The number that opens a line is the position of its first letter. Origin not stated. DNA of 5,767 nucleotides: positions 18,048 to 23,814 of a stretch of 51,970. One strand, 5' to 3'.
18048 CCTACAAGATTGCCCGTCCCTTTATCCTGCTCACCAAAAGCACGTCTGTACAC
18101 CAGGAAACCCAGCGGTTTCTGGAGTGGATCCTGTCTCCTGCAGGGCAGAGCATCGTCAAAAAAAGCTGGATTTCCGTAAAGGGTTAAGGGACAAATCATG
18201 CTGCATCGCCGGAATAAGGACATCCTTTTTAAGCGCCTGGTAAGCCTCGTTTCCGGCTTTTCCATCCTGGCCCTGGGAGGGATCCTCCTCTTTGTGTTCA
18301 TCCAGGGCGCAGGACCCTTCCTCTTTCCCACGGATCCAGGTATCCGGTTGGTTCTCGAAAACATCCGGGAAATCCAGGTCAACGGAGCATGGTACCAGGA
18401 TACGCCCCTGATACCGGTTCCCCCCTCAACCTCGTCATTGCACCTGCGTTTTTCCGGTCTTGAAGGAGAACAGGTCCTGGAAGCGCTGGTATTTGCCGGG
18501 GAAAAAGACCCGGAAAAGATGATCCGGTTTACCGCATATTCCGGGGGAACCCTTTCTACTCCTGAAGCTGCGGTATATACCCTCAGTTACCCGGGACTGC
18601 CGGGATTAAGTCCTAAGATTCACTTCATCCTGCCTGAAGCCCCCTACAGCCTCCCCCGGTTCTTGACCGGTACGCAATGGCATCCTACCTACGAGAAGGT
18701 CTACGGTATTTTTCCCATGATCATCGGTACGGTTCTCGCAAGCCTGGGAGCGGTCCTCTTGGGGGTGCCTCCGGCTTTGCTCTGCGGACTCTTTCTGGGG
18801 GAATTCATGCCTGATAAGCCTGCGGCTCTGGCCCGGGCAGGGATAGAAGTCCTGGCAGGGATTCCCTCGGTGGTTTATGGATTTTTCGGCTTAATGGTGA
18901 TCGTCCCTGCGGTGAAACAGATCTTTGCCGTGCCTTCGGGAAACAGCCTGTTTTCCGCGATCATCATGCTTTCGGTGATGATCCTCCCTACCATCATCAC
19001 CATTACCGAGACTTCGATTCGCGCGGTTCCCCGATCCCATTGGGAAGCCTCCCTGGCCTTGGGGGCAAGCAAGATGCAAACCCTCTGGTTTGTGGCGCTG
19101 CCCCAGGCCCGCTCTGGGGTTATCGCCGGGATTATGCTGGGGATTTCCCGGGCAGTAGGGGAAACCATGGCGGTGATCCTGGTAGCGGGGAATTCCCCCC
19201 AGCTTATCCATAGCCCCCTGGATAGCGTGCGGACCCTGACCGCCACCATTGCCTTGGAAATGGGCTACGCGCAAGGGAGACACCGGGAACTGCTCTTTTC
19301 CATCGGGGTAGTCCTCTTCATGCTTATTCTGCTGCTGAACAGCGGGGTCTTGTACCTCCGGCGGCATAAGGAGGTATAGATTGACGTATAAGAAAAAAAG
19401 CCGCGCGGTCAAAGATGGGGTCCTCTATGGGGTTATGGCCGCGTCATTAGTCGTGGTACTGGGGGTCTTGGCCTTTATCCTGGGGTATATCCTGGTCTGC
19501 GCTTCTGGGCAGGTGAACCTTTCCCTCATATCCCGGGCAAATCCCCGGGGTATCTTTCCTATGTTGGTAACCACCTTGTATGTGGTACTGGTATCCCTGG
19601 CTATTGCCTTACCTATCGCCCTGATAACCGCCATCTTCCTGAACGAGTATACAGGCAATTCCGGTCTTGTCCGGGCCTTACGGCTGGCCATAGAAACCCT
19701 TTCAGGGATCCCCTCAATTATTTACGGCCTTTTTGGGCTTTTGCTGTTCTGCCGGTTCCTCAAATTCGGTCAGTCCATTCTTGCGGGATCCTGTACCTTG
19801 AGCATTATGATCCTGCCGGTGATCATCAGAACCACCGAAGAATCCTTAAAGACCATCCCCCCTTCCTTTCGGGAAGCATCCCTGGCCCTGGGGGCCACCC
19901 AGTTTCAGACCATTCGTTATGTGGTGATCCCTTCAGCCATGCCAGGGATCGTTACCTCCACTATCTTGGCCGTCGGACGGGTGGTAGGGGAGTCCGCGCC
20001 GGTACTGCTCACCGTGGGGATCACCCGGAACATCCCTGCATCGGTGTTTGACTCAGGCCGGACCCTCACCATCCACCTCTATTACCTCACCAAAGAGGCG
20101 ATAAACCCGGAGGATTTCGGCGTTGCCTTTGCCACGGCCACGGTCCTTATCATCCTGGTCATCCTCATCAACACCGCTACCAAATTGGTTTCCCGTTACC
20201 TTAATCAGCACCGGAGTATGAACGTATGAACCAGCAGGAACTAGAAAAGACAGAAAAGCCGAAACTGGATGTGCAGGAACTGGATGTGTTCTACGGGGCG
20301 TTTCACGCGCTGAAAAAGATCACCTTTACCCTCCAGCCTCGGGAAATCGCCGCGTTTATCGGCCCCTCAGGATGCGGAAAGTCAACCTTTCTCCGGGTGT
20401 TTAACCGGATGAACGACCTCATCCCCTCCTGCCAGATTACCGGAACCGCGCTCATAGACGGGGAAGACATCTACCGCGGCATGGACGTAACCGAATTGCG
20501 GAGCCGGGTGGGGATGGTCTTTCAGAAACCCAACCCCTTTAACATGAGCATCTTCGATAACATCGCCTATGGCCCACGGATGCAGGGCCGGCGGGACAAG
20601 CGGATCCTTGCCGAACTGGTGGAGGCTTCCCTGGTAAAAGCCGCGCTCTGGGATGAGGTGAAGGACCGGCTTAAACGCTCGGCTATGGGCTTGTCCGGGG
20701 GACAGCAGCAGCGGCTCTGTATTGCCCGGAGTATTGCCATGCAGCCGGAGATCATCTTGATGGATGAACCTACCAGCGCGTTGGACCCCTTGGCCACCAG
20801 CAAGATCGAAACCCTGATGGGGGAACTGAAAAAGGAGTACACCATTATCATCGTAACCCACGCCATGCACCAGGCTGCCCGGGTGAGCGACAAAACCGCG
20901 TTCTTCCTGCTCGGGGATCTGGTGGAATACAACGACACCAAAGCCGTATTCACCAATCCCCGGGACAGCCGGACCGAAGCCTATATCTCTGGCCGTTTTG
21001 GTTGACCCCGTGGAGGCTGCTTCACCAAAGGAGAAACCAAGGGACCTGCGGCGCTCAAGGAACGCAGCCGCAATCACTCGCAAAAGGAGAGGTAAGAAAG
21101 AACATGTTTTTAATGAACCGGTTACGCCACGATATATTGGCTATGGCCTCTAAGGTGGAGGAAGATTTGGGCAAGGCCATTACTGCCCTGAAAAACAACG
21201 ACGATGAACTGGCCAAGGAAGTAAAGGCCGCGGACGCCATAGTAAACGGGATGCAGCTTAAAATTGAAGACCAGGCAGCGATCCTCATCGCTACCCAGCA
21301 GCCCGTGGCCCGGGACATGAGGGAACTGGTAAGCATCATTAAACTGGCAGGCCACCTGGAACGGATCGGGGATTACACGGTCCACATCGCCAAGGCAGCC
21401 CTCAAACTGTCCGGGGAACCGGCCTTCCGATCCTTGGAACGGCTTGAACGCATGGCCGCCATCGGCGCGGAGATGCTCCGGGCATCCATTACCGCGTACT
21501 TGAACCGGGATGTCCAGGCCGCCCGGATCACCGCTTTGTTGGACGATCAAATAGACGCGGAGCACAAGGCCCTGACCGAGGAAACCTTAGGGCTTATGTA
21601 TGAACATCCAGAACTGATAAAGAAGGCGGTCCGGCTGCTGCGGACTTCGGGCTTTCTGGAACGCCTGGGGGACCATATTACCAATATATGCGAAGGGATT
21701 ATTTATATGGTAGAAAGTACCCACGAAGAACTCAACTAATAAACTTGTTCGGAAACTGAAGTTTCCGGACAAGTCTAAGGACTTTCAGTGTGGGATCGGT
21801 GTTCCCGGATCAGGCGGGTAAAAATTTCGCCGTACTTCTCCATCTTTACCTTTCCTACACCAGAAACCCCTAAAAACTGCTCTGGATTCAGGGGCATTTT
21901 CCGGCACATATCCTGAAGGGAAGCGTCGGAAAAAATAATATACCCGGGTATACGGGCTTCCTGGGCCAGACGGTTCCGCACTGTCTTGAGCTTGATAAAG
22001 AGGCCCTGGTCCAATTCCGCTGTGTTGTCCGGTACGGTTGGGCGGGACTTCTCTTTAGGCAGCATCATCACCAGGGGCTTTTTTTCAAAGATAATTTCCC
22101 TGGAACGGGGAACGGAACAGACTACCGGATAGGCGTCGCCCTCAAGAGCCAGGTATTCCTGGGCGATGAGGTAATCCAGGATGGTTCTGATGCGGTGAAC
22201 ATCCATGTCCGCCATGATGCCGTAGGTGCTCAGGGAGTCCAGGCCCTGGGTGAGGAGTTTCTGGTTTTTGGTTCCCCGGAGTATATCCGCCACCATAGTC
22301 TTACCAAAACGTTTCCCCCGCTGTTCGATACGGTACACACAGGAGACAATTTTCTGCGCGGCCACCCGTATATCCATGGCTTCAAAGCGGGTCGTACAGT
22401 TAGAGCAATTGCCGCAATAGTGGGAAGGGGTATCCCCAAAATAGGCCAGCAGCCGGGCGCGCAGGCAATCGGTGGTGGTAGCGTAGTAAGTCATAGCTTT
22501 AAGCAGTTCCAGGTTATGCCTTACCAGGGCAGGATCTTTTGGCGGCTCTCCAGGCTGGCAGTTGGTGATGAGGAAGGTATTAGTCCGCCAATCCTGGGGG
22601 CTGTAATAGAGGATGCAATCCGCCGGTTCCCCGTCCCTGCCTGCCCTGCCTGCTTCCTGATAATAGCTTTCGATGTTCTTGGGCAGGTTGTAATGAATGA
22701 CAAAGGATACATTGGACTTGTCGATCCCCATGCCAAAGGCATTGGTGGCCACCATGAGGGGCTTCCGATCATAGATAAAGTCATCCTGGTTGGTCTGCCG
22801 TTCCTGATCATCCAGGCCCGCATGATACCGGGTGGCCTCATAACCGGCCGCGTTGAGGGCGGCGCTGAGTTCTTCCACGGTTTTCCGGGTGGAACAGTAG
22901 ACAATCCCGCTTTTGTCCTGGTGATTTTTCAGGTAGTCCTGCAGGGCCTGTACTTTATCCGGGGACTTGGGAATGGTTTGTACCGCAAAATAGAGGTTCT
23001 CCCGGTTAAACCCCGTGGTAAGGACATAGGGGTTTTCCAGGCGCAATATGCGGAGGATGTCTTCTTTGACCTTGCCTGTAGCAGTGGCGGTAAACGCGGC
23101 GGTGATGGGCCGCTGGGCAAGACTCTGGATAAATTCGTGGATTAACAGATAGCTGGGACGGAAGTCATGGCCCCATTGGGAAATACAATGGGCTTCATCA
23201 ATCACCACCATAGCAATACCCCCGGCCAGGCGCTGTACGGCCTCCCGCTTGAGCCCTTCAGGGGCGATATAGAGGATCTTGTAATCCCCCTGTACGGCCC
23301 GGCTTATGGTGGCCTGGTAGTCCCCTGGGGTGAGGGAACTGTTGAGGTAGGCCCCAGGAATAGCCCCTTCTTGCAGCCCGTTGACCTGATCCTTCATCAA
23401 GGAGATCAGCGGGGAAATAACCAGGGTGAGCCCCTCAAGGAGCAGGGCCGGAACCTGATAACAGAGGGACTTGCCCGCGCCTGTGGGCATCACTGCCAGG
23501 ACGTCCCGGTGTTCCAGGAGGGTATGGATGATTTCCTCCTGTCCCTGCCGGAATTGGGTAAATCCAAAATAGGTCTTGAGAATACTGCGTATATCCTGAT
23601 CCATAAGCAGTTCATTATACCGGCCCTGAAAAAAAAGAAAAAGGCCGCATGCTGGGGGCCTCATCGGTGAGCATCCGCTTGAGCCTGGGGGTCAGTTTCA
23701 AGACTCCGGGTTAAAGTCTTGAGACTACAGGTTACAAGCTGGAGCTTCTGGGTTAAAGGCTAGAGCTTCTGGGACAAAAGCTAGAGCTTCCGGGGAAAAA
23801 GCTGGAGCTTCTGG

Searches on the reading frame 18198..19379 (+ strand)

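Call 10: search_protein_families(library=pfam, proteins=[window:18198-19379:+])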
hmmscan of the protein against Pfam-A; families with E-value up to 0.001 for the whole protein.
window:18198-19379:+ (393 aa): 1 family
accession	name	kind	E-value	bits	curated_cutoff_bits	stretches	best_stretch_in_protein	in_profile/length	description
PF00528.27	BPD_transp_1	-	3.3e-20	73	26.4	1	194-382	2-173/184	Binding-protein-dependent transport system inner membrane component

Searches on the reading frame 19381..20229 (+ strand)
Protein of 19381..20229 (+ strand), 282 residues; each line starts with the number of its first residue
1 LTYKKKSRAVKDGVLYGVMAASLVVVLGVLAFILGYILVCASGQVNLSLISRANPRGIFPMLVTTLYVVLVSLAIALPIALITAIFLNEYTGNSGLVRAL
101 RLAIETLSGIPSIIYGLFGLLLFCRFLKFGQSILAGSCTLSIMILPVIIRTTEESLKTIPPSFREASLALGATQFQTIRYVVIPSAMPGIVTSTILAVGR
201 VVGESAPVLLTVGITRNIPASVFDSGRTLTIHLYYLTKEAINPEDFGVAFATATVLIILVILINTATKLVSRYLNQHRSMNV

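Call 10: search_protein_families(library=pfam, proteins=[window:19381-20229:+])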
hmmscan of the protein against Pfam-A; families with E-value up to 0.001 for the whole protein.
window:19381-20229:+ (282 aa): 1 family
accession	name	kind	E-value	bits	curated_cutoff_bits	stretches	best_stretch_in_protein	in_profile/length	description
PF00528.27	BPD_transp_1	-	2.5e-21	76.7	26.4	1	78-277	3-181/184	Binding-protein-dependent transport system inner membrane component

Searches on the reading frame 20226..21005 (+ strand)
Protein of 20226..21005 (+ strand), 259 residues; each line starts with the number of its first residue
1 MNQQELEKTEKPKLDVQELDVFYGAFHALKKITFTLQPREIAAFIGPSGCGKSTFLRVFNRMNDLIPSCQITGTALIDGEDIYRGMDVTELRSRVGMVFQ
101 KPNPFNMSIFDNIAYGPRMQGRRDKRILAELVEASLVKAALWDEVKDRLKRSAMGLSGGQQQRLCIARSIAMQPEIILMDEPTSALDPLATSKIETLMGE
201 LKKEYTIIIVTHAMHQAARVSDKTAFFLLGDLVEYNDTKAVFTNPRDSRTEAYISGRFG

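Call 10: search_protein_families(library=pfam, proteins=[window:20226-21005:+])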
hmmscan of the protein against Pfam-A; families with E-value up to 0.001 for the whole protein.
window:20226-21005:+ (259 aa): 3 families
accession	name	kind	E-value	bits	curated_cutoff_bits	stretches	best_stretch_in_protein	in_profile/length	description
PF00005.33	ABC_tran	-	8.6e-30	104.6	25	1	29-184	1-137/137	ABC transporter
PF13304.12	AAA_21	-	1.2e-11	45.7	27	1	139-212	221-298/304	AAA domain, putative AbiEii toxin, Type IV TA system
PF02463.25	SMC_N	-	8.8e-07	29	40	1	139-220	135-205/220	RecF/RecN/SMC N terminal domain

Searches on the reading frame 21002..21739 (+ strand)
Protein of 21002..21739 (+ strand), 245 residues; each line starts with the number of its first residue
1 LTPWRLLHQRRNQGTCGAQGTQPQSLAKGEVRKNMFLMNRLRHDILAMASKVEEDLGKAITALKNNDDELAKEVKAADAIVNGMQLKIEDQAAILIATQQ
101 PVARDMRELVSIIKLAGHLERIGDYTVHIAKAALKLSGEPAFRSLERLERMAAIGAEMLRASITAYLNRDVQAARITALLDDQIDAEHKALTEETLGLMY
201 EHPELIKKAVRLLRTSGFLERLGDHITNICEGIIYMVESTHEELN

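Call 10: search_protein_families(library=pfam, proteins=[window:21002-21739:+])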
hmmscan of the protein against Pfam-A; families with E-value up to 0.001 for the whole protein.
window:21002-21739:+ (245 aa): 1 family
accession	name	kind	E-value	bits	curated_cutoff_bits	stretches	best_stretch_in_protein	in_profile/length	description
PF01895.24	PhoU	-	1.5e-40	137.9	23.5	2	46-132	2-88/89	PhoU domain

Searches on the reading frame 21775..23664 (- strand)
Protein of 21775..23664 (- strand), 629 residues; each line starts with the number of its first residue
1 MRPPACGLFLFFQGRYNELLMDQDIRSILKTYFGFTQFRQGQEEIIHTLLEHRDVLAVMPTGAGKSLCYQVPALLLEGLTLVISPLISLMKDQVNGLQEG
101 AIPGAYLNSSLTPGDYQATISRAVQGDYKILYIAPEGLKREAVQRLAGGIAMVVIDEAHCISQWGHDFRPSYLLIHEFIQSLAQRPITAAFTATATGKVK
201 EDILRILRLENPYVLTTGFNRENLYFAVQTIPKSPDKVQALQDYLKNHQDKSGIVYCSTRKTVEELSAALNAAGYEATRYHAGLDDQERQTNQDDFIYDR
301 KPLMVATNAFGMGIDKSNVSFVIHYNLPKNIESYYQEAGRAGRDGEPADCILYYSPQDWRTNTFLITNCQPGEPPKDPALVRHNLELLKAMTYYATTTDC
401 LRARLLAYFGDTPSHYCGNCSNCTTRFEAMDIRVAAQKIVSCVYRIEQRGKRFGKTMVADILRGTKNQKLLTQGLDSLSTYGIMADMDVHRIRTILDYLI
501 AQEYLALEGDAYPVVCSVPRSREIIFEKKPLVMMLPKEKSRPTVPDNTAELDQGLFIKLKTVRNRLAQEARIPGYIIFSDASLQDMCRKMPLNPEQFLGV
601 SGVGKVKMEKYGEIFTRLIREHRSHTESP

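Call 10: search_protein_families(library=pfam, proteins=[window:21775-23664:-])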
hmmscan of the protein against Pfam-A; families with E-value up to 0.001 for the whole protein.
window:21775-23664:- (629 aa): 6 families
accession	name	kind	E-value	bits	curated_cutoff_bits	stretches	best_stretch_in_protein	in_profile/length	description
PF09382.16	RQC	-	1.2e-28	99.6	23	1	428-540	3-112/114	RQC domain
PF00270.35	DEAD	-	2.2e-27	96.3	26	1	40-200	2-165/167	DEAD/DEAH box helicase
PF00271.37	Helicase_C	-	2.3e-25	89.4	23.5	1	236-345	1-110/110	Helicase conserved C-terminal domain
PF00570.28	HRDC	-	9.2e-17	61.2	23.8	1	553-619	2-68/68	HRDC domain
PF16124.10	RecQ_Zn_bind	-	2.8e-14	54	25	1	356-424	1-66/66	RecQ zinc-binding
PF04851.21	ResIII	-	1.5e-06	28.7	22.5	1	37-194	3-161/164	Type III restriction enzyme, res subunit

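Call 11: find_encoding_contigs(protein=window:21775-23604:-, flank=10000, max_places=10)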
Protein window:21775-23604:- (609 aa): no gene with exactly this product is on record in the collection.

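Call 12: find_encoding_contigs(protein=window:21775-23664:-, flank=10000, max_places=10)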
Protein window:21775-23664:- (629 aa): no gene with exactly this product is on record in the collection.

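Call 16: find_homologous_proteins(query=window:21775-23604:-, max_evalue=1e-50)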
Query window:21775-23604:- (609 aa): 8000 proteins with E <= 1e-50 among 8000 candidates; the best 120 are listed.
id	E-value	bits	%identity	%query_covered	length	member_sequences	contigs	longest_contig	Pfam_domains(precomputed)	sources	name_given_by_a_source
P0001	0.0e+0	1396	100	100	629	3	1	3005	PF09382.18,PF00270.36,PF00570.29,PF16124.11,PF00271.38,PF04851.22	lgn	-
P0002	0.0e+0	1223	88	100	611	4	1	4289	PF09382.18,PF00270.36,PF00570.29,PF16124.11,PF00271.38,PF04851.22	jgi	jgi:ATP-dependent DNA helicase RecQ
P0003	0.0e+0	1153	83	100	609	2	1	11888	PF09382.18,PF00270.36,PF00570.29,PF16124.11,PF00271.38,PF04851.22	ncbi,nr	ncbi:MAG: DNA helicase RecQ [Treponema sp.]|nr:DNA helicase RecQ [Treponema sp.]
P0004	0.0e+0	1135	83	99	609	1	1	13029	PF09382.18,PF00270.36,PF00570.29,PF16124.11,PF00271.38,PF04851.22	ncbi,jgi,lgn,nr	ncbi:MAG: DNA helicase RecQ [Treponema sp.]|jgi:ATP-dependent DNA helicase RecQ|nr:DNA helicase RecQ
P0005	0.0e+0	1113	81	100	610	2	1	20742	PF09382.18,PF00270.36,PF00570.29,PF16124.11,PF00271.38,PF04851.22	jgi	jgi:ATP-dependent DNA helicase RecQ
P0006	0.0e+0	1093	79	99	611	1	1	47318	PF09382.18,PF00270.36,PF00570.29,PF16124.11,PF00271.38,PF04851.22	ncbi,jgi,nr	ncbi:MAG: DNA helicase RecQ [Treponema sp.]|jgi:ATP-dependent DNA helicase RecQ|nr:DNA helicase RecQ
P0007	0.0e+0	1091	80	100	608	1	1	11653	PF09382.18,PF00270.36,PF00570.29,PF16124.11,PF00271.38,PF04851.22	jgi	jgi:ATP-dependent DNA helicase RecQ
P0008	0.0e+0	1089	80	99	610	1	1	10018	PF09382.18,PF00270.36,PF00570.29,PF16124.11,PF00271.38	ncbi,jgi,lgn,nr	ncbi:MAG: DNA helicase RecQ [Treponema sp.]|jgi:ATP-dependent DNA helicase RecQ|nr:DNA helicase RecQ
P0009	0.0e+0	1084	80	99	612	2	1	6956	PF09382.18,PF00270.36,PF00570.29,PF16124.11,PF00271.38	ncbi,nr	ncbi:MAG: DNA helicase RecQ [Treponema sp.]|nr:DNA helicase RecQ [Treponema sp.]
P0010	0.0e+0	1047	76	99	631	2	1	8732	PF09382.18,PF00270.36,PF00570.29,PF16124.11,PF00271.38,PF04851.22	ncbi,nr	ncbi:MAG: DNA helicase RecQ [Spirochaetaceae bacterium]|nr:DNA helicase RecQ [Spirochaetaceae bacter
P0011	1.8e-294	996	74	99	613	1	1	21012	PF09382.18,PF00270.36,PF00570.29,PF16124.11,PF00271.38,PF04851.22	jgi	jgi:ATP-dependent DNA helicase RecQ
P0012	2.3e-292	989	72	99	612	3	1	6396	PF09382.18,PF00270.36,PF00570.29,PF16124.11,PF00271.38,PF04851.22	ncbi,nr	ncbi:MAG: DNA helicase RecQ [Treponema sp.]|nr:DNA helicase RecQ [Treponema sp.]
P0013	1.5e-285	966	71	100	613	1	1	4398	PF09382.18,PF00270.36,PF00570.29,PF16124.11,PF00271.38,PF04851.22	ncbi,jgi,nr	ncbi:MAG: DNA helicase RecQ [Treponema sp.]|jgi:ATP-dependent DNA helicase RecQ|nr:DNA helicase RecQ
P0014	2.6e-282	956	70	100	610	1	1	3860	PF09382.18,PF00270.36,PF00570.29,PF16124.11,PF00271.38,PF04851.22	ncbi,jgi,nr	ncbi:MAG: DNA helicase RecQ [Spirochaetaceae bacterium]|jgi:ATP-dependent DNA helicase RecQ|nr:DNA h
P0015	4.3e-282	955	71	99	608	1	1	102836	PF09382.18,PF00270.36,PF00570.29,PF16124.11,PF00271.38,PF04851.22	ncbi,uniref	ncbi:DNA helicase RecQ [Treponema sp. TIM-1]|uniref:DNA helicase RecQ n=1 Tax=Treponema sp. TIM-1 Ta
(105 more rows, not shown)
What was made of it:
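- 21775..23604 (-): recQ (609 aa with DEAD, Helicase_C, RecQ_Zn_bind, RQC and HRDC domains). Calls 10 and 16.
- Checked: The recQ start at 23604 agrees with the 608-613 aa length of the closest homologues (call 16).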

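Call 17: find_encoding_contigs(protein=P0001, flank=10000, max_places=5)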
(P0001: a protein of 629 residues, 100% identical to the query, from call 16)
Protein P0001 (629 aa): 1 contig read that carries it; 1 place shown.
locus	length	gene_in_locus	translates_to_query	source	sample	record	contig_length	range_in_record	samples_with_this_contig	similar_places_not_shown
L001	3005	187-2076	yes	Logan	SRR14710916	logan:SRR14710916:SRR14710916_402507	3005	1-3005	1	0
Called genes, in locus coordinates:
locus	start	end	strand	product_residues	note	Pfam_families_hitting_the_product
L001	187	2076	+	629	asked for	PF00270:DEAD, PF04851:ResIII (weak), PF00271:Helicase_C, PF16124:RecQ_Zn_bind, PF09382:RQC, PF00570:HRDC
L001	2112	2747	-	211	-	PF01895:PhoU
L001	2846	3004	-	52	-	?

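Call 18: find_encoding_contigs(protein=P0002, flank=10000, max_places=5)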
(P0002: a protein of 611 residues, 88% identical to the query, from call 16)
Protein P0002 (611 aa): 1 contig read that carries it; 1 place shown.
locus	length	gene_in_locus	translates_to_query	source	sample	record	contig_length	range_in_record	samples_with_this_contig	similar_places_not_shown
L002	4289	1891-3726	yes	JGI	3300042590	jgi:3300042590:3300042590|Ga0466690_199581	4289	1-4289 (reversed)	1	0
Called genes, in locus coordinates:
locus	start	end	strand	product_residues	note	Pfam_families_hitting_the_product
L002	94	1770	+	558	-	PF00672:HAMP, PF00015:MCPsignal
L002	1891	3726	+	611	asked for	PF00270:DEAD, PF04851:ResIII (weak), PF00271:Helicase_C, PF16124:RecQ_Zn_bind, PF09382:RQC, PF00570:HRDC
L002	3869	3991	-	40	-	-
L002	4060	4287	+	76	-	PF13384:HTH_23, PF13551:HTH_29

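Call 19: find_encoding_contigs(protein=P0003, flank=10000, max_places=5)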
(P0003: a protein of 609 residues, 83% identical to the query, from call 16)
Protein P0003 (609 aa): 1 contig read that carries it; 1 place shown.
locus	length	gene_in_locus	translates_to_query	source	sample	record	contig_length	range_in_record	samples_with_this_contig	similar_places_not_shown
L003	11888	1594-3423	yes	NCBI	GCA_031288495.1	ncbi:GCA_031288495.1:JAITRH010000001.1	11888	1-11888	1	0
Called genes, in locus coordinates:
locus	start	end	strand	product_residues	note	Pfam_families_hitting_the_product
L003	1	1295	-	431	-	PF02368:Big_2 (faint), PF00047:ig (faint), PF07679:I-set (faint), PF13927:Ig_3 (faint)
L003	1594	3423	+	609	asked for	PF00270:DEAD, PF04851:ResIII (weak), PF00271:Helicase_C, PF16124:RecQ_Zn_bind, PF09382:RQC, PF00570:HRDC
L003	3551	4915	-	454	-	PF00375:SDF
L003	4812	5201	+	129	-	PF13358:DDE_3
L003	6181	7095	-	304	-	PF02653:BPD_transp_2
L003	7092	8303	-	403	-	PF02653:BPD_transp_2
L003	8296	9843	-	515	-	PF00005:ABC_tran, PF13304:AAA_21 (faint), PF00005:ABC_tran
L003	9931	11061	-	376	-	PF02608:Bmp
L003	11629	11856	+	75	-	-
